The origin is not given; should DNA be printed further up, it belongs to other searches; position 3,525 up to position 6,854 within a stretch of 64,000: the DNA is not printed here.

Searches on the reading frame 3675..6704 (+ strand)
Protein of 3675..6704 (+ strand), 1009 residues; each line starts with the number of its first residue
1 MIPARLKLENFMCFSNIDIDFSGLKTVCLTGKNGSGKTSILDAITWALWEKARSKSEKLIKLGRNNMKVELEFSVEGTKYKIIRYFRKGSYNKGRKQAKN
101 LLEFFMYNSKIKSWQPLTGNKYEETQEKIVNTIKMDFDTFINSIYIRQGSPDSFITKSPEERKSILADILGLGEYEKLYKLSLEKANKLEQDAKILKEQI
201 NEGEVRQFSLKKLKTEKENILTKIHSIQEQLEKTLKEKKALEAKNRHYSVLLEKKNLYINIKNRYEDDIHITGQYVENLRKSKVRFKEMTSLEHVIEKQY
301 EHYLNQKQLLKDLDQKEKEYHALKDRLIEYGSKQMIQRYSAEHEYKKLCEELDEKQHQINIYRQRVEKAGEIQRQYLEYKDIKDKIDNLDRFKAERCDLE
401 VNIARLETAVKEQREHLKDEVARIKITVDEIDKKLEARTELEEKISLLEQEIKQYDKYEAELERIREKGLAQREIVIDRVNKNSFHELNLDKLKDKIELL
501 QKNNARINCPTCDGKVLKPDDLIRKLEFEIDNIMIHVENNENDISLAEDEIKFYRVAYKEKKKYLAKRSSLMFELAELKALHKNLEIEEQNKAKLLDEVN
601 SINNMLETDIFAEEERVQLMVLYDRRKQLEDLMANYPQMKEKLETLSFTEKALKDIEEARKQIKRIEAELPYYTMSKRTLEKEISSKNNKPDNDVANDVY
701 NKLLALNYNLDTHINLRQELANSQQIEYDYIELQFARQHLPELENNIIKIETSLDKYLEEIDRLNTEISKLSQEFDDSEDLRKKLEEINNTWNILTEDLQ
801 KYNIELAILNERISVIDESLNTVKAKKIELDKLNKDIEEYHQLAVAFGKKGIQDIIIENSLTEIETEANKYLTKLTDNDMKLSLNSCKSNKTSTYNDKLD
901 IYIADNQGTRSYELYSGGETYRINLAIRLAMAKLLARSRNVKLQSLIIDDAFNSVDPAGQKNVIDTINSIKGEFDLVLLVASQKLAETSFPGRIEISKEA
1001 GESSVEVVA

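Call 33: search_protein_families(library=ncbifam, proteins=[window:3675-6704:+])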
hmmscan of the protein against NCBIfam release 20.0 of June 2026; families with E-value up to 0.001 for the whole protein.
window:3675-6704:+ (1009 aa): 26 families (the best 25 are shown)
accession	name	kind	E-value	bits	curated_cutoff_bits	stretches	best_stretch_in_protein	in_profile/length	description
TIGR00618.1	sbcc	subfamily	7.7e-58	196.3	478.5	1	1-1005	1-1042/1043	exonuclease subunit SbcC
NF002244.0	PRK01156.1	equivalog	4e-36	124.5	847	2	1-464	1-444/895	DNA double-strand break repair ATPase Rad50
NF003034.1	PRK03918.1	equivalog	2.8e-35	121.6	700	2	5-331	5-306/878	DNA double-strand break repair ATPase Rad50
NF041034.1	Rad50_Sulf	equivalog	2.1e-33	115.2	1000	2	2-256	2-246/872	DNA double-strand break repair ATPase Rad50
NF041751.2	sbcc_Staph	equivalog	1e-30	106.5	920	1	1-972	1-971/1007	exonuclease subunit SbcC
NF002572.0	PRK02224.1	equivalog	1.8e-30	105.9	1087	1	4-796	4-711/888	DNA double-strand break repair ATPase Rad50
NF041035.1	Rad50_Halo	equivalog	2.1e-24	86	1000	1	4-366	4-365/883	DNA double-strand break repair ATPase Rad50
NF045487.1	ASRP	equivalog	8.2e-16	57.7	300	2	722-842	133-256/593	archaea-specific SMC-related protein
TIGR00611.2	recf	equivalog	1.7e-13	50.5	172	1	5-96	3-95/339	DNA replication/repair protein RecF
TIGR02169.1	SMC_prok_A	equivalog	6.9e-09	34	729.4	1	591-891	172-467/1165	chromosome segregation protein SMC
NF010068.0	PRK13548.1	equivalog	8.1e-09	34.9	261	1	889-971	112-190/261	heme ABC transporter ATP-binding protein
NF010680.0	PRK14079.1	equivalog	8.5e-08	31.6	386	0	9-82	9-82/349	recombination protein F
NF053563.1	Rkd4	equivalog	1e-06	27.2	860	1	5-401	5-398/747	arcadin-4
TIGR04520.1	ECF_ATPase_1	equivalog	1.1e-06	28.2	315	0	913-994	135-206/269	energy-coupling factor transporter ATPase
TIGR02168.1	SMC_prok_B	equivalog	9.3e-06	23.7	567.35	0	732-838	680-794/1181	chromosome segregation protein SMC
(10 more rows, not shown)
